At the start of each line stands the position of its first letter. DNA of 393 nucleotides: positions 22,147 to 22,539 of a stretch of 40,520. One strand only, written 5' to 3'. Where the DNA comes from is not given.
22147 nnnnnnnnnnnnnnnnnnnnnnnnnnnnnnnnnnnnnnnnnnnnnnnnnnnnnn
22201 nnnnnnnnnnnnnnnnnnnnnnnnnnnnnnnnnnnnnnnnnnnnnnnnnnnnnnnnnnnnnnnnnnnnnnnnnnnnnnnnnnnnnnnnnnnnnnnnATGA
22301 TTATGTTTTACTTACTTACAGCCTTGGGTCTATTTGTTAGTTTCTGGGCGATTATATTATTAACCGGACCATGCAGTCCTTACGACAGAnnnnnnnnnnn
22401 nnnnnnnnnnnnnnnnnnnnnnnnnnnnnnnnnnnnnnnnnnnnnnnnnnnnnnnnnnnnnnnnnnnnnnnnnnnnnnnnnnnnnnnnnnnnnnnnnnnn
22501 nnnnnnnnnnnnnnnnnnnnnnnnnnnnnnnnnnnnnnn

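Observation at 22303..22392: Small transmembrane-peptide ORF between the late terminator and the tail genes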

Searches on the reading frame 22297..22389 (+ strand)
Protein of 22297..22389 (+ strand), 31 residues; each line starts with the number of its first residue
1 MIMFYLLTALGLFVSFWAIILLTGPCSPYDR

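Call 10: search_dna_similar(query=window:22303-22389:+, collection=phages, mode=protein, max_evalue=10, max_rows=60, rows=spread)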
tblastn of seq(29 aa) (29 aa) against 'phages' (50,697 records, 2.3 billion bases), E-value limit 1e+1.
Records with a match: 80; places in all: 80; records where one place covers at least 80% of the query: 76.
Best place of each record, by identity: >=99% 14; 60-80% 4; <60% 62.
By first word of the organism name: Escherichia 44; Klebsiella 16; Kayfunavirus 11; Ralstonia 4; Enterobacteria 1; Bacteriophage 1; Salmonella 1; Acinetobacter 1; Proteus 1.
By host as written in the record: Escherichia coli 23; - 14; Klebsiella pneumoniae 7; Ralstonia solanacearum 3; Escherichia coli 49 2; Escherichia coli K12 substrain MG1655 2; Escherichia coli O18ac:K1:H7 ColV+ 2; Escherichia sp. 2; and 23 more.
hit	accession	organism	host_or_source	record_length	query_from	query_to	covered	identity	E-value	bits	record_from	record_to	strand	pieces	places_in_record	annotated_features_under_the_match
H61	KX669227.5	Escherichia phage ZG49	Escherichia coli 49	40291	1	29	100%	100.0%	3e-12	62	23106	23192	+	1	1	tail tubular protein A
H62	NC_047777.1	Escherichia phage ZG49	Escherichia coli 49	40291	1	29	100%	100.0%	3e-12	62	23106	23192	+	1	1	tail protein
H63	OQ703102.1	Escherichia phage vB_EcoP-R1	Escherichia coli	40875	1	29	100%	100.0%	1e-11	61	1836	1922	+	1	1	none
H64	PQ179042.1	Escherichia phage KM02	Escherichia coli K-12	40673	1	29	100%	100.0%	1e-11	61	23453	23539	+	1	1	none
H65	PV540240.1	Escherichia phage BUCT788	Escherichia coli E4002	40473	1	29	100%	100.0%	1e-11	61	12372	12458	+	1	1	none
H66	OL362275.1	Escherichia phage HC12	Escherichia coli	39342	1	29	100%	100.0%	1e-11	61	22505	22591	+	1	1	none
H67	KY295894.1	Escherichia phage vB_EcoP_F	Escherichia coli O18ac:K1:H7 ColV+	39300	1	29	100%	100.0%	1e-11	61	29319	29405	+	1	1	none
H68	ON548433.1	Escherichia phage vB_EcoP_FFK3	Escherichia coli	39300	1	29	100%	100.0%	1e-11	61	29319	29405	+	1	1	none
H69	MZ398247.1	Enterobacteria phage IME177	Escherichia coli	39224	1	29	100%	100.0%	1e-11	61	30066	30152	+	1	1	none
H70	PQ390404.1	Bacteriophage ST1749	water, soil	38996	1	29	100%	100.0%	1e-11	61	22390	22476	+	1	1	hypothetical protein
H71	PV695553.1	Salmonella phage ST0223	Salmonella enterica subsp. enterica ...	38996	1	29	100%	100.0%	1e-11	61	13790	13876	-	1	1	hypothetical protein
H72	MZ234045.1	Escherichia phage vB_EcoP-PM131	Escherichia coli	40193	1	29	100%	58.6%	3e-3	37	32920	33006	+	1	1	hypothetical protein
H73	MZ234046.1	Escherichia phage vB_EcoP-PM137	Escherichia coli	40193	1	29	100%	58.6%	3e-3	37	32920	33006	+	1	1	hypothetical protein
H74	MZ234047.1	Escherichia phage vB_EcoP-PM139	Escherichia coli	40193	1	29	100%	58.6%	3e-3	37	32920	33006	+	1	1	hypothetical protein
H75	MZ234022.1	Escherichia phage vB_EcoP-101120B1-2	Escherichia coli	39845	1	29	100%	58.6%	3e-3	37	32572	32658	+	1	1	hypothetical protein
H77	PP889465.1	Klebsiella phage phi1_146013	Klebsiella pneumoniae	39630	1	29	100%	58.6%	9e-3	35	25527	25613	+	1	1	hypothetical protein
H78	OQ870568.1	Escherichia phage Zappy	Escherichia coli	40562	1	29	100%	55.2%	2e-2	35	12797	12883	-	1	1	none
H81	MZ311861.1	Escherichia phage vB_EcoP_LNA5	Escherichia coli K12 substrain MG1655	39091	1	29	100%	55.2%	1e-1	32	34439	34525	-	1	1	record has no annotation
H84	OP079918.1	Klebsiella phage KPN7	Klebsiella pneumoniae KLEB009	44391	1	29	100%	53.3%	2e+0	29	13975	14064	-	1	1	hypothetical protein | putative non-contractile tail tubular protein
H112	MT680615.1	Proteus phage PmP19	Proteus mirabilis DP19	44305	1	29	100%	50.0%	8e+0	27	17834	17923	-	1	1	tail tubular protein A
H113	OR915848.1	Klebsiella phage vB_KpnP_cmc355D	Klebsiella pneumoniae 355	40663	1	29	100%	48.3%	1e-2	35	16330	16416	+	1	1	hypothetical protein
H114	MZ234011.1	Escherichia phage vB_EcoP-22664UKE3-2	Escherichia coli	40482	1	26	90%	53.8%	2e+0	29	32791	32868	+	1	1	hypothetical protein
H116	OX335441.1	Klebsiella phage cp32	Sewage and Seine river water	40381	1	29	100%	41.4%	8e-2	33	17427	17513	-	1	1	record has no annotation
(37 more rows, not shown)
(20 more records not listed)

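Call 11: search_protein_families(library=phrogs, proteins=[window:22303-22389:+], max_evalue=10)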
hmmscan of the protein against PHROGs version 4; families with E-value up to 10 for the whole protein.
seq(29 aa): 0 families

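Call 14: get_annotated_region(hit=H84, flank=800)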
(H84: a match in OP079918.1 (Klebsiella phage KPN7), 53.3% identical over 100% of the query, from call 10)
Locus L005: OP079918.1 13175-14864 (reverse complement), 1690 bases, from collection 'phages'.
description: Klebsiella phage KPN7, complete genome.
organism: Klebsiella phage KPN7 (NCBI taxid 2972462)
taxonomy: Viruses; Duplodnaviria; Heunggongvirae; Uroviricota; Caudoviricetes; Autographiviridae; Molineuxvirinae
host: Klebsiella pneumoniae KLEB009; source: -; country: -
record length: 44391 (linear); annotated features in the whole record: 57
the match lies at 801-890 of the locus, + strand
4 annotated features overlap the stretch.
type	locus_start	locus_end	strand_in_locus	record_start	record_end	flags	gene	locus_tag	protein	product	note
CDS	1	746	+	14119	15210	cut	-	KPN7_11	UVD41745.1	putative major capsid protein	-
CDS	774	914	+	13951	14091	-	-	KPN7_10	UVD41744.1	hypothetical protein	-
CDS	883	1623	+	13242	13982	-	-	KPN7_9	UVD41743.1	putative non-contractile tail tubular protein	-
CDS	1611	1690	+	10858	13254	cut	-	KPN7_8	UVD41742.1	putative non-contractile tail tubular protein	-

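Call 15: get_annotated_region(hit=H113, flank=800)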
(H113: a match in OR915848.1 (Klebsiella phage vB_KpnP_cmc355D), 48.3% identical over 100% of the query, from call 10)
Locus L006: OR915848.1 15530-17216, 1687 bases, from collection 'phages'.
description: Klebsiella phage vB_KpnP_cmc355D, complete genome.
organism: Klebsiella phage vB_KpnP_cmc355D (NCBI taxid 3110534)
taxonomy: Viruses; Duplodnaviria; Heunggongvirae; Uroviricota; Caudoviricetes; Autographiviridae; Studiervirinae; Przondovirus
host: Klebsiella pneumoniae 355; source: sewage; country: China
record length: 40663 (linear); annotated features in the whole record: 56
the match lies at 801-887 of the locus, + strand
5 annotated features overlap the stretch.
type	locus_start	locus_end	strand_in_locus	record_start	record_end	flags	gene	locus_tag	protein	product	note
CDS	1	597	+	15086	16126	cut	-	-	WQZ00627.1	major capsid protein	-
CDS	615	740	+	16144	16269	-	-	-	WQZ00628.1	capsid and scaffold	-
CDS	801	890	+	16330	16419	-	-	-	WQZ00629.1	hypothetical protein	-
CDS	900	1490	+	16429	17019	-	-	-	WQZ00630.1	non-contractile tail tubular protein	-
CDS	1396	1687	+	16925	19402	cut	-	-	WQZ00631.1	non-contractile tail tubular protein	-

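Call 16: get_annotated_region(hit=H116, flank=800)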
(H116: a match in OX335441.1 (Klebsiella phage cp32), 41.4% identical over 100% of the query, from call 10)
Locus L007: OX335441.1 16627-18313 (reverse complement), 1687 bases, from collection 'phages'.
description: Klebsiella phage cp32 genome assembly, chromosome: 1.
organism: Klebsiella phage cp32 (NCBI taxid 2972842)
taxonomy: Viruses; Duplodnaviria; Heunggongvirae; Uroviricota; Caudoviricetes; Autographiviridae; Studiervirinae; Przondovirus
host: -; source: Sewage and Seine river water; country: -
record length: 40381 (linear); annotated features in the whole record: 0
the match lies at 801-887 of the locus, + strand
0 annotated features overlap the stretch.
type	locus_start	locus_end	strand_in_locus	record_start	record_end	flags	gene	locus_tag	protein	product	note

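Call 17: get_annotated_region(hit=H112, flank=800)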
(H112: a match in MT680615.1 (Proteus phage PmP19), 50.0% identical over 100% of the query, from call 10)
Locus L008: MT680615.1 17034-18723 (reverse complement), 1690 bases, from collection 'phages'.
description: Proteus phage PmP19, complete genome.
organism: Proteus phage PmP19 (NCBI taxid 2759188)
taxonomy: Viruses; Duplodnaviria; Heunggongvirae; Uroviricota; Caudoviricetes; Autographiviridae; Molineuxvirinae
host: Proteus mirabilis DP19; source: sewage; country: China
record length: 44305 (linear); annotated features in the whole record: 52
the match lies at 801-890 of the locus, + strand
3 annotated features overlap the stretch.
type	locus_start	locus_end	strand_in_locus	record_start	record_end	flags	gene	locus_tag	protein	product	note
CDS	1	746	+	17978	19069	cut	-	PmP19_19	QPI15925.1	major capsid protein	-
CDS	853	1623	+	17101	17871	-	-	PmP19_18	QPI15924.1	tail tubular protein A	-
CDS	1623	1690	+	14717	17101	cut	-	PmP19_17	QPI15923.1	putative tail tubular B protein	-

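Call 18: get_annotated_region(hit=H72, flank=800)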
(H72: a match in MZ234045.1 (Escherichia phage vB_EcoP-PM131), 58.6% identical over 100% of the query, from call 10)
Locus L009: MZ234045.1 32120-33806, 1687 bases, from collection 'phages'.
description: Escherichia phage vB_EcoP-PM131, complete genome.
organism: Escherichia phage vB_EcoP-PM131 (NCBI taxid 2865822)
taxonomy: Viruses; Duplodnaviria; Heunggongvirae; Uroviricota; Caudoviricetes; Autographiviridae; Studiervirinae; Kayfunavirus
host: Escherichia coli; source: -; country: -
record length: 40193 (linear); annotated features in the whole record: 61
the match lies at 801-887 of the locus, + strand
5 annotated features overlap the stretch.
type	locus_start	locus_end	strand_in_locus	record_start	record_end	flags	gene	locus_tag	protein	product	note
CDS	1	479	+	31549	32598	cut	-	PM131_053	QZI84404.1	major capsid protein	majorCapsid protein Gp10A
CDS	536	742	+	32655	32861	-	-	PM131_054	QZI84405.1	hypothetical protein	-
CDS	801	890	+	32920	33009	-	-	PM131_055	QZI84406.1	hypothetical protein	-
CDS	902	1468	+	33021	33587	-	-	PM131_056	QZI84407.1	tail fiber protein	tail fiber protein / T7-like tail tubular protein A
CDS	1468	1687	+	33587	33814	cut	-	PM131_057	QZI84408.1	hypothetical protein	-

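Call 30: get_annotated_region(hit=H114, flank=800)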
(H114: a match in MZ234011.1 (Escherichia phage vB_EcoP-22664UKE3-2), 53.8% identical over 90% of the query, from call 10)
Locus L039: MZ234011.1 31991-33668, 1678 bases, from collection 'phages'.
description: Escherichia phage vB_EcoP-22664UKE3-2, complete genome.
organism: Escherichia phage vB_EcoP-22664UKE3-2 (NCBI taxid 2865788)
taxonomy: Viruses; Duplodnaviria; Heunggongvirae; Uroviricota; Caudoviricetes; Autographiviridae; Studiervirinae; Kayfunavirus
host: Escherichia coli; source: -; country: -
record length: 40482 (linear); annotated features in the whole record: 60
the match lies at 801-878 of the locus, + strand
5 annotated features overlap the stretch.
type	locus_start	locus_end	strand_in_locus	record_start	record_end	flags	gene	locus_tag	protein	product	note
CDS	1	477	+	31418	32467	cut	-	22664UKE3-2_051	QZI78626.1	major capsid protein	majorCapsid protein Gp10A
CDS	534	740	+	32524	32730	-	-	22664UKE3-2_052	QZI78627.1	hypothetical protein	-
CDS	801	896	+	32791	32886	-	-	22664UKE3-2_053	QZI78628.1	hypothetical protein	-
CDS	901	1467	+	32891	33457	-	-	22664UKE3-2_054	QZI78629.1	tail fiber protein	tail fiber protein / T7-like tail tubular protein A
CDS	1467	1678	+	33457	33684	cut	-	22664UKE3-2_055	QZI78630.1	hypothetical protein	-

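Call 31: get_annotated_region(hit=H77, flank=800)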
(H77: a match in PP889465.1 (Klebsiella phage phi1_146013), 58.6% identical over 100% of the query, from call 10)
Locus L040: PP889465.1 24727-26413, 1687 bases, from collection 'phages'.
description: Klebsiella phage phi1_146013, complete genome.
organism: Klebsiella phage phi1_146013 (NCBI taxid 3232195)
taxonomy: Viruses
host: Klebsiella pneumoniae; source: sewage; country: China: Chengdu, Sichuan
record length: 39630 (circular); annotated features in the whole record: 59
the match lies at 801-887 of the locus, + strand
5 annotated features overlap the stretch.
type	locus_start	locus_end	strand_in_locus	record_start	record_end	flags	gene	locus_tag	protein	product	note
CDS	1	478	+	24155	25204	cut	-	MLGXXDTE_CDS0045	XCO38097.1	major head protein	head and packaging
CDS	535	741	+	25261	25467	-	-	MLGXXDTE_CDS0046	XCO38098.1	major head protein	head and packaging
CDS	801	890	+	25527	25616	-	-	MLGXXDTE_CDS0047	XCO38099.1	hypothetical protein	-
CDS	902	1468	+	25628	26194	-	-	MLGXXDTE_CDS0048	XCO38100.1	tail protein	tail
CDS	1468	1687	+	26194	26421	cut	-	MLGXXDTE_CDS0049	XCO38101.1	RNA-binding protein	DNA, RNA and nucleotide metabolism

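Call 32: get_annotated_region(hit=H78, flank=800)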
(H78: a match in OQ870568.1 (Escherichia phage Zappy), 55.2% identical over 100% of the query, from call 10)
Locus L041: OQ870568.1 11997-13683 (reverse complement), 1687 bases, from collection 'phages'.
description: Escherichia phage Zappy, complete genome.
organism: Escherichia phage Zappy (NCBI taxid 3056228)
taxonomy: Viruses; Duplodnaviria; Heunggongvirae; Uroviricota; Caudoviricetes; Autographiviridae; Studiervirinae; Kayfunavirus
host: Escherichia coli; source: -; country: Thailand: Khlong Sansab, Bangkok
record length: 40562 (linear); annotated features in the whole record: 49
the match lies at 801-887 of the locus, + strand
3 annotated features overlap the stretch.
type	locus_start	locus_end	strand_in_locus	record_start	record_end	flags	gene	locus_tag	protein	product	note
CDS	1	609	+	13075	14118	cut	-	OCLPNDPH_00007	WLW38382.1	hypothetical protein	-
CDS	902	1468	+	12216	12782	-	-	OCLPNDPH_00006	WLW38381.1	hypothetical protein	-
CDS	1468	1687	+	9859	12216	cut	-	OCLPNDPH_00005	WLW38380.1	hypothetical protein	-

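Call 33: get_annotated_region(hit=H81, flank=800)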
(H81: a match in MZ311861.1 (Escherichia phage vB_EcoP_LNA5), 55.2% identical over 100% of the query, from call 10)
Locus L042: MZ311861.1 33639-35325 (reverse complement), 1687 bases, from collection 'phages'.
description: UNVERIFIED: Escherichia phage vB_EcoP_LNA5, complete genome.
organism: Escherichia phage vB_EcoP_LNA5 (NCBI taxid 2866010)
taxonomy: Viruses; Duplodnaviria; Heunggongvirae; Uroviricota; Caudoviricetes; Autographiviridae; Studiervirinae; Kayfunavirus; Kayfunavirus LM33P1
host: Escherichia coli K12 substrain MG1655; source: wastewater; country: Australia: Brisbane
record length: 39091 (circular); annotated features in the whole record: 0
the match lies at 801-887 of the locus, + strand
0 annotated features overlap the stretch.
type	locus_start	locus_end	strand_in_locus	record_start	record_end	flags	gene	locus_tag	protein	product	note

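Call 37: search_protein_representatives(protein=window:22297-22389:+)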
Query: 31 residues. Proteins with E-value up to 0.001 (for the whole library): 1; up to 1e-10: 0; up to 1e-30: 0. The best 1 are listed.
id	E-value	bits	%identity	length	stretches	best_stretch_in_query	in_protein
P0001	5.3e-04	34.9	49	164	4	7-26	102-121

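Call 45: search_protein_families(library=pfam, proteins=[window:22303-22389:+], max_evalue=10)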
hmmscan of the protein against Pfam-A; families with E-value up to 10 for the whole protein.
seq(29 aa): 0 families

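Call 46: search_protein_families(library=ncbifam, proteins=[window:22303-22389:+], max_evalue=10)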
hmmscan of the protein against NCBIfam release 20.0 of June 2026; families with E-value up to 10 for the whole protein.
seq(29 aa): 0 families

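Call 47: search_protein_families(library=padloc, proteins=[window:22303-22389:+], max_evalue=10)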
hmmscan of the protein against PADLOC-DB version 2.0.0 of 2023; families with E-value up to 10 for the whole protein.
seq(29 aa): 0 families

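Call 58: search_dna_similar(query=window:22303-22389:+, collection=plasmids, mode=protein, max_evalue=10, max_rows=10)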
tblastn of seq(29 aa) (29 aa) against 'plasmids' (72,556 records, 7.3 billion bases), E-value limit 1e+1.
No match.

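Call 61: list_cluster_members(proteins=[window:22303-22389:+, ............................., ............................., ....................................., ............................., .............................])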
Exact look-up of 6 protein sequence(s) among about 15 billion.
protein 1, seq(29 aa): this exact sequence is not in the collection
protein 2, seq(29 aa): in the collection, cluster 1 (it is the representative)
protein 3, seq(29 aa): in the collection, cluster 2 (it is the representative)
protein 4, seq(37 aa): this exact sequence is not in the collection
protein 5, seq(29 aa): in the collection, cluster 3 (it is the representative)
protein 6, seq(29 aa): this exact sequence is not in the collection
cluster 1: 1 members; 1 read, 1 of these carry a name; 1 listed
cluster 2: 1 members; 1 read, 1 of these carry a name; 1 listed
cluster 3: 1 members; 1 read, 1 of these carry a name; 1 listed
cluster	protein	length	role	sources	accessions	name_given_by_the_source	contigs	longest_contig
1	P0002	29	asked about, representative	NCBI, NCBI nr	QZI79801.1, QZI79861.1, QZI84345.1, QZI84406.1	hypothetical protein 101220B2_054 [Escherichia phage vB_EcoP-101120B2] | hypothetical protein 101120B1-2_054 [Escherichia phage vB_EcoP-101120B1-2]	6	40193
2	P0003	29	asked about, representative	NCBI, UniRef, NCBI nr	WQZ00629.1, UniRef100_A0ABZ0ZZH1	hypothetical protein [Klebsiella phage vB_KpnP_cmc355D] | Uncharacterized protein n=1 Tax=Klebsiella phage vB_KpnP_cmc355D TaxID=3110534 ...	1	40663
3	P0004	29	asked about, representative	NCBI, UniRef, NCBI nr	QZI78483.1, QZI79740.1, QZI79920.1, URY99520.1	hypothetical protein 101136BS1_053 [Escherichia phage vB_EcoP-101136BS1] | Uncharacterized protein n=2 Tax=Kayfunavirus TaxID=2732686 RepID=A0A9E7M778_9CAUD | hypothetical protein 22664BS1_053 [Escherichia phage vB_EcoP-22664BS1]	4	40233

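Call 75: predict_structure(protein=window:22297-22389:+)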
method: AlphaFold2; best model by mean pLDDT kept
length: 31 residues; sequences in the alignment: 1
mean_pLDDT: 86.3   pTM: 0.44
mean pLDDT of the five models: 86.3, 85.4, 84.9, 84.9, 84.0
residues with pLDDT >= 90: 18; 70-90: 6; 50-70: 7; < 50: 0
segments of 3 or more residues with pLDDT < 50: none
pLDDT, mean of each block of 10 residues (from residue 1): 94 96 72 60
secondary structure, 60 per line:
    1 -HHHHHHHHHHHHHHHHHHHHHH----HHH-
elements in order: H2-23

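Call 83: search_solved_structures(query=A3, max_evalue=10)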
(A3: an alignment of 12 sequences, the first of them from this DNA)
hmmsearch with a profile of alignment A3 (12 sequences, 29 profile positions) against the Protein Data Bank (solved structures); distinct sequences matched with E-value up to 10: 1.
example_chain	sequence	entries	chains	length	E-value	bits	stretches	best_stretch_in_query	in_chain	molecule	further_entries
9bra_b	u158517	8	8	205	1.7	11.7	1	8-22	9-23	V-type proton ATPase 21 kDa proteolipid subunit c''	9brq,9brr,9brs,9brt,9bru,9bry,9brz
